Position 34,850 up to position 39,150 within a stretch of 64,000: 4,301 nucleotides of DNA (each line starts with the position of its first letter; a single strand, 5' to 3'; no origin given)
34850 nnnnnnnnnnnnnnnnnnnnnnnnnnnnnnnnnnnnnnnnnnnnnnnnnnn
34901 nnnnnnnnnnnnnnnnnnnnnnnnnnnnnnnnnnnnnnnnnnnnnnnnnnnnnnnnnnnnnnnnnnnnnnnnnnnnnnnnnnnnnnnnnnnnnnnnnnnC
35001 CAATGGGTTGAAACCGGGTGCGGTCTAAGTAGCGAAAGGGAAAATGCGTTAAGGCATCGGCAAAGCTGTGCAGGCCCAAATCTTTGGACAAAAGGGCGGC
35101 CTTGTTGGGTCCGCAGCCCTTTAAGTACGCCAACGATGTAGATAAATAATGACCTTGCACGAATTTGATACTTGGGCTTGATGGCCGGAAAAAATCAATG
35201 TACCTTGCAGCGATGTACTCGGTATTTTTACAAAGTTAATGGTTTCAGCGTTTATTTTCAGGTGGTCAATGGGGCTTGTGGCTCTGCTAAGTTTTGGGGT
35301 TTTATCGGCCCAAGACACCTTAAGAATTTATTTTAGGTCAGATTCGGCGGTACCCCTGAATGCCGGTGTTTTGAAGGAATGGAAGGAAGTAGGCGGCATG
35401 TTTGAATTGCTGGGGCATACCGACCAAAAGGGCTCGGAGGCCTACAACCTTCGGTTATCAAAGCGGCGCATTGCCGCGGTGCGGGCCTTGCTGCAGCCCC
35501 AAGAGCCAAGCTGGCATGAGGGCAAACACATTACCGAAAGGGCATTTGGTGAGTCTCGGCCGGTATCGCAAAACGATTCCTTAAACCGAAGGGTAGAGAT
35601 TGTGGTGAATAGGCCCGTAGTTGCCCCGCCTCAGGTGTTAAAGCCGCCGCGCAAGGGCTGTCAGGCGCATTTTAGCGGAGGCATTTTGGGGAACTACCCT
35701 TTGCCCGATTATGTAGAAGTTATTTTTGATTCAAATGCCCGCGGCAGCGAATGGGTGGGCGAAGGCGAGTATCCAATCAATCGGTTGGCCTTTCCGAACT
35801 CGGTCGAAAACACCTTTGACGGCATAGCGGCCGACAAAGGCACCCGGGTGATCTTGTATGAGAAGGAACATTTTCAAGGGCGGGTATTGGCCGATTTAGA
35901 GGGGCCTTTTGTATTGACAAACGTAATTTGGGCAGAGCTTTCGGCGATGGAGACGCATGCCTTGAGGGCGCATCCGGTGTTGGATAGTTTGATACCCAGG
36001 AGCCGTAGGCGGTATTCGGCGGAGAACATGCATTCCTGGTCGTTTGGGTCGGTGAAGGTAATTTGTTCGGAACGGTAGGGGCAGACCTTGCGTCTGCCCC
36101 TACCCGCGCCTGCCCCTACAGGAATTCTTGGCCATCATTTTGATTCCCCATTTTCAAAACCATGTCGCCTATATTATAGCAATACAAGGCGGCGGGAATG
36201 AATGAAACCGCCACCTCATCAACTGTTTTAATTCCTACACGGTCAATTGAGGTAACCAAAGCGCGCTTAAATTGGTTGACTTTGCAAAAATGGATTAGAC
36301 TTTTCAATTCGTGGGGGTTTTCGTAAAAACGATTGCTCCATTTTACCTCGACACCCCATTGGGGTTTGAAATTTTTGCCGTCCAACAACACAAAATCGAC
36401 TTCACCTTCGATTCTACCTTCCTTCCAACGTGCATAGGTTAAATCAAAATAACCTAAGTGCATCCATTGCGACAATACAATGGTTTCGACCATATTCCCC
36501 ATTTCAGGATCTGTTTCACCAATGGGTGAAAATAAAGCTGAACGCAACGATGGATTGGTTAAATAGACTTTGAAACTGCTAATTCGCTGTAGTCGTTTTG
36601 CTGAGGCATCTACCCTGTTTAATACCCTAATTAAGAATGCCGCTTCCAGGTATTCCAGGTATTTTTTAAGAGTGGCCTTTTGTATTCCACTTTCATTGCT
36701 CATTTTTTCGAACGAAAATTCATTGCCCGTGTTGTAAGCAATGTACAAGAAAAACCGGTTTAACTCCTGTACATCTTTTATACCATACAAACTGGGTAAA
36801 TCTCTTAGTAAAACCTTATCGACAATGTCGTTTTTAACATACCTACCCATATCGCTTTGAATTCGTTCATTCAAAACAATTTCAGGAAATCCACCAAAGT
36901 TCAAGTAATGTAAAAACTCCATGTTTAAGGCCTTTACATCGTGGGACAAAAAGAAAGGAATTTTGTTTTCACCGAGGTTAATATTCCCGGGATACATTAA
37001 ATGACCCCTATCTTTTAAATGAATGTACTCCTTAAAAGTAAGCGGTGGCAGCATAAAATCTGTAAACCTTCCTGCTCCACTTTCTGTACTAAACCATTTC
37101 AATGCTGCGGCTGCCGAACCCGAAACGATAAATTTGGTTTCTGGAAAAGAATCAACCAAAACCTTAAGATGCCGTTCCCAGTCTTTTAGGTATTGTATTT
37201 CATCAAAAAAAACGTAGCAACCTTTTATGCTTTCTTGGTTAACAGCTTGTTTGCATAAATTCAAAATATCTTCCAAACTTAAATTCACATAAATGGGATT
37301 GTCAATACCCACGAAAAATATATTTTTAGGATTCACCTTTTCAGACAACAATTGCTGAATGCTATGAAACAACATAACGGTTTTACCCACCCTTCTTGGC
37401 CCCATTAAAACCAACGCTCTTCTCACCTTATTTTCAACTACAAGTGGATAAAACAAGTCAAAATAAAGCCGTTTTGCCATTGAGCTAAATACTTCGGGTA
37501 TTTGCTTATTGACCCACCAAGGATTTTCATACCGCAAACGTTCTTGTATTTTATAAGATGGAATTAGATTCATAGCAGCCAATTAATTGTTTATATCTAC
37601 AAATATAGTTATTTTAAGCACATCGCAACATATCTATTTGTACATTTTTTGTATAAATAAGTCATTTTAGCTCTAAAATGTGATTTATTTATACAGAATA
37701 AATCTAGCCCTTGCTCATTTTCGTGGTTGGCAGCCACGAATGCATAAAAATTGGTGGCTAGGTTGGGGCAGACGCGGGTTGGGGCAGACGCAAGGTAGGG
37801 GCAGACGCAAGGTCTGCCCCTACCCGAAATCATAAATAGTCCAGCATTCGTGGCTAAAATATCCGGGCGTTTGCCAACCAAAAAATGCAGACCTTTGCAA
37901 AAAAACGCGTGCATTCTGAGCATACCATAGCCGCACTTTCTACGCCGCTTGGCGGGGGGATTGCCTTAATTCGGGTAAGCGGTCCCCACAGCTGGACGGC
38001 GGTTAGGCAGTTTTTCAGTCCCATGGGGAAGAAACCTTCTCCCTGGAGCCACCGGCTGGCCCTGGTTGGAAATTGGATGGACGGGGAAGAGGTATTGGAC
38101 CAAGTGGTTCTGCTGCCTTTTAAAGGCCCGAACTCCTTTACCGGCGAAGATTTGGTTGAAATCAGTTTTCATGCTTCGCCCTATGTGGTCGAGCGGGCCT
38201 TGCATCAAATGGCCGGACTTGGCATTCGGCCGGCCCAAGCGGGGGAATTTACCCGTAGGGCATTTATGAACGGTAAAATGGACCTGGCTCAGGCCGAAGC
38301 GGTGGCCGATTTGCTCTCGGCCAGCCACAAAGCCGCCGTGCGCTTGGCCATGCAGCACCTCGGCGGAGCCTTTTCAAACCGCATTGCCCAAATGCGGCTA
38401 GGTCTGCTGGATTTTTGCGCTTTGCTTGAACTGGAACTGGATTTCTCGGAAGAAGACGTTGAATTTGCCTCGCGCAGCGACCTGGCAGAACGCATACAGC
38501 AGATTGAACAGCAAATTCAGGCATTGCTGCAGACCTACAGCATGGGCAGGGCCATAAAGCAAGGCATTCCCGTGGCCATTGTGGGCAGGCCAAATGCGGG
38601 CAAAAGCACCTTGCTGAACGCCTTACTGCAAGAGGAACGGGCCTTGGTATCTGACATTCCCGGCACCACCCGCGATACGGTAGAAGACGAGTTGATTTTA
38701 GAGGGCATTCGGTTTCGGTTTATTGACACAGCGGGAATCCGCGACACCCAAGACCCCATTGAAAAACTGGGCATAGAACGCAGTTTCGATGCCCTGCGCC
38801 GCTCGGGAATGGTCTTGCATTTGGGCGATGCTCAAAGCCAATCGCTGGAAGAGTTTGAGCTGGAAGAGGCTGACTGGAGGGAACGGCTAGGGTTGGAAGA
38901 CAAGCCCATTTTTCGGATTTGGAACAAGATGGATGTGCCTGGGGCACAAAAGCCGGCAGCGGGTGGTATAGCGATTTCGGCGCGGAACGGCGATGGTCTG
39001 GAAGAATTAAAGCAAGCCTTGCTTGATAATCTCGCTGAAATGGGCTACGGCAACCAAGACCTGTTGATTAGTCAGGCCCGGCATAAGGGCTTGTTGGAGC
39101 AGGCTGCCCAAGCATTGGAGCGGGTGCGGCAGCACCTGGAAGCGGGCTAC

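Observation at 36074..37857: DUF4143 AAA+ ATPase gene bracketed by a perfect ~30-bp inverted pair of GC palindromic hairpins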

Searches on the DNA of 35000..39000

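Call 18: search_rna_families(source=window, start=35000, end=39000, threshold=evalue, max_evalue=10)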
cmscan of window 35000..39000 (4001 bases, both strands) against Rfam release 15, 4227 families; matches with E-value up to 10: 5.
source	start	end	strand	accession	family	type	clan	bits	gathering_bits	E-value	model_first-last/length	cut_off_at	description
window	37638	37705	-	RF04158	mir-568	Gene; miRNA;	-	20.2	75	8.7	1-93/93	no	mir-568 microRNA precursor family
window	35710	35793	-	RF02133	HOXB13-AS1_2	Gene; lncRNA;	-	18.4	40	0.49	1-81/81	no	HOXB13 antisense RNA 1 conserved region 2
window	37645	37701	+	RF00994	mir-1255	Gene; miRNA;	-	17.6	63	6.5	1-67/67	no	mir-1255 microRNA precursor family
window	37786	37888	-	RF02650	CncR1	Gene; sRNA;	-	16.7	76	1.3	1-213/213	no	Cag non-coding RNA1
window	36072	36104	+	RF02634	EF3314_EF3315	Gene; sRNA;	-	14.5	100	5.7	39-70/141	no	Enterococcus sRNA EF3314_EF3315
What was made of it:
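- Tried and rejected: Rfam: an E-value scan of 35000-39000 gave only chance-level hits (call 18).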

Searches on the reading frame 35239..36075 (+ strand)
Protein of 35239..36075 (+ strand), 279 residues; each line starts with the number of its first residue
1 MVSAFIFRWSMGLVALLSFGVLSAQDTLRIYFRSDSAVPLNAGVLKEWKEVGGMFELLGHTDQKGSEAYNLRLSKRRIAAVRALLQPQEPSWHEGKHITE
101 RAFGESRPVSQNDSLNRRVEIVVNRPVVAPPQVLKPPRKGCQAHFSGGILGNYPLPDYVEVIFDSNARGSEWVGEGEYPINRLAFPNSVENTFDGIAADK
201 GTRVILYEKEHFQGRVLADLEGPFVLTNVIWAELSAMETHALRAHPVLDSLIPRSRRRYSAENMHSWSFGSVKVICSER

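Call 7: search_protein_families(library=pfam, proteins=[window:35239-36075:+])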
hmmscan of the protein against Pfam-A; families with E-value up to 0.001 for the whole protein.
window:35239-36075:+ (279 aa): 1 family
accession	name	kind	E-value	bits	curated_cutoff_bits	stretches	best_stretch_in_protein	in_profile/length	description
PF00691.25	OmpA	-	9.8e-08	32.7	27.2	1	44-118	23-94/98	OmpA family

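Call 34: find_related_loci(query=window:35239-36075:+, collection=metagenome_contigs, flank=4500)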
Query window:35239-36075:+ (279 aa) in metagenome_contigs; peptide patterns used: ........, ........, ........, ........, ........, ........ (x = any residue, [..] = any of these).
97 stretches matched a pattern; 7 encode a relative of the query (tblastn E <= 1e-3); 7 distinct loci.
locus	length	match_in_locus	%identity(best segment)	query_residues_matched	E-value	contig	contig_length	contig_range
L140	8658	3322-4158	100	1-279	0e+0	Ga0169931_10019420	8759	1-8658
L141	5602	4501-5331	91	1-278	7e-174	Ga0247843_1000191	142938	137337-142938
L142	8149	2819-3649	89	1-278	2e-167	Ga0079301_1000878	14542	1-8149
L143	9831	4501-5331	78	1-278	1e-143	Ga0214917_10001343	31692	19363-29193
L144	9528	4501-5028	42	105-278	2e-39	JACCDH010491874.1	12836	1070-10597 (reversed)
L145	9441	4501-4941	45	130-278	1e-37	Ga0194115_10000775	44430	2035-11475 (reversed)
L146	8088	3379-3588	40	55-122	5e-8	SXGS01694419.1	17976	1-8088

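Call 48: find_encoding_contigs(protein=window:35269-36075:+, flank=3500, max_places=10)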
Protein window:35269-36075:+ (269 aa): 14 contigs read that carry it; 10 places shown.
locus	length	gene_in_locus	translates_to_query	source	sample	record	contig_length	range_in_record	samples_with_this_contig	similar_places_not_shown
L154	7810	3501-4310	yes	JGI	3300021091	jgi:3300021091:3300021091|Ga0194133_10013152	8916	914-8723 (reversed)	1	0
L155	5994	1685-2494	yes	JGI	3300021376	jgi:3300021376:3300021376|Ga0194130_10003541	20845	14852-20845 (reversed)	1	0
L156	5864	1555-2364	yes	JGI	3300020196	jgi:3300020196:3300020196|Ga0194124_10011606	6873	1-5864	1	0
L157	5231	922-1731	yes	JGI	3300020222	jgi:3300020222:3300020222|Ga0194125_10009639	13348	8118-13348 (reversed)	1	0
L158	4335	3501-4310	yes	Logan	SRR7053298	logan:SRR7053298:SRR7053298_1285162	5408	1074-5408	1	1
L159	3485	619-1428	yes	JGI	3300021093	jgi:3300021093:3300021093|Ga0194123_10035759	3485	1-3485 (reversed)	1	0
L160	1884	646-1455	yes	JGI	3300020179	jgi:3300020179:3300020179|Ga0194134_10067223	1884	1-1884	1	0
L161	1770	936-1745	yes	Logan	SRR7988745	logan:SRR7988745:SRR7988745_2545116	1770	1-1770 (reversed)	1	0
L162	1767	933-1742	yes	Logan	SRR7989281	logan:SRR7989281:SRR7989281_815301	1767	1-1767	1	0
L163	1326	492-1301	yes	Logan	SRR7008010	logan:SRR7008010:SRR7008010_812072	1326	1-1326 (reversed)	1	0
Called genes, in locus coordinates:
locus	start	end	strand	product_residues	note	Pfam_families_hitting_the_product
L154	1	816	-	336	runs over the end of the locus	?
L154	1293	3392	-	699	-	PF17191:RecG_wedge, PF01336:tRNA_anti-codon, PF00176:SNF2-rel_dom (faint), PF00270:DEAD, PF04851:ResIII, PF13604:AAA_30 (weak), PF00271:Helicase_C, PF19833:RecG_dom3_C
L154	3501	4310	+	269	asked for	PF00691:OmpA (weak)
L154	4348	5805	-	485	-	PF13173:AAA_14, PF13635:DUF4143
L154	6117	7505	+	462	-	PF10396:TrmE_N, PF12631:MnmE_helical, PF01926:MMR_HSR1, PF02421:FeoB_N (weak)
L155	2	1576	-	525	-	?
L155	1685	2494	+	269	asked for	PF00691:OmpA (weak)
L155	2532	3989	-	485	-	PF13173:AAA_14, PF13635:DUF4143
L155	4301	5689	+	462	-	PF10396:TrmE_N, PF12631:MnmE_helical, PF01926:MMR_HSR1, PF02421:FeoB_N (weak)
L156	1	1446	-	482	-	?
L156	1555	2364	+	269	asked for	PF00691:OmpA (weak)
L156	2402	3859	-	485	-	PF13173:AAA_14, PF13635:DUF4143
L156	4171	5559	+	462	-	PF10396:TrmE_N, PF12631:MnmE_helical, PF01926:MMR_HSR1, PF02421:FeoB_N (weak)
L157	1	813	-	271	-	?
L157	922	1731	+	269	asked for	PF00691:OmpA (weak)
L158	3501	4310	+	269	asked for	PF00691:OmpA (weak)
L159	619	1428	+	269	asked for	PF00691:OmpA (weak)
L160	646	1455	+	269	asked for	PF00691:OmpA (weak)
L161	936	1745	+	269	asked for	PF00691:OmpA (weak)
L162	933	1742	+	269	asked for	PF00691:OmpA (weak)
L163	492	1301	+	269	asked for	PF00691:OmpA (weak)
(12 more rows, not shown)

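Call 69: search_protein_families(library=pfam, proteins=[L140:6360-7634:+], max_evalue=0.001)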
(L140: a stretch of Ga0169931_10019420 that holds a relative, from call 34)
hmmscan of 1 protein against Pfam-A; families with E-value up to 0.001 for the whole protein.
L140:6360-7634:+ (425 aa): 1 family
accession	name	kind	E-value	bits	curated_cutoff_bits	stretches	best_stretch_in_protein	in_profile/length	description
PF07804.18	HipA_C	-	1.6e-52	178.7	30.5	1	185-396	1-210/213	HipA-like C-terminal domain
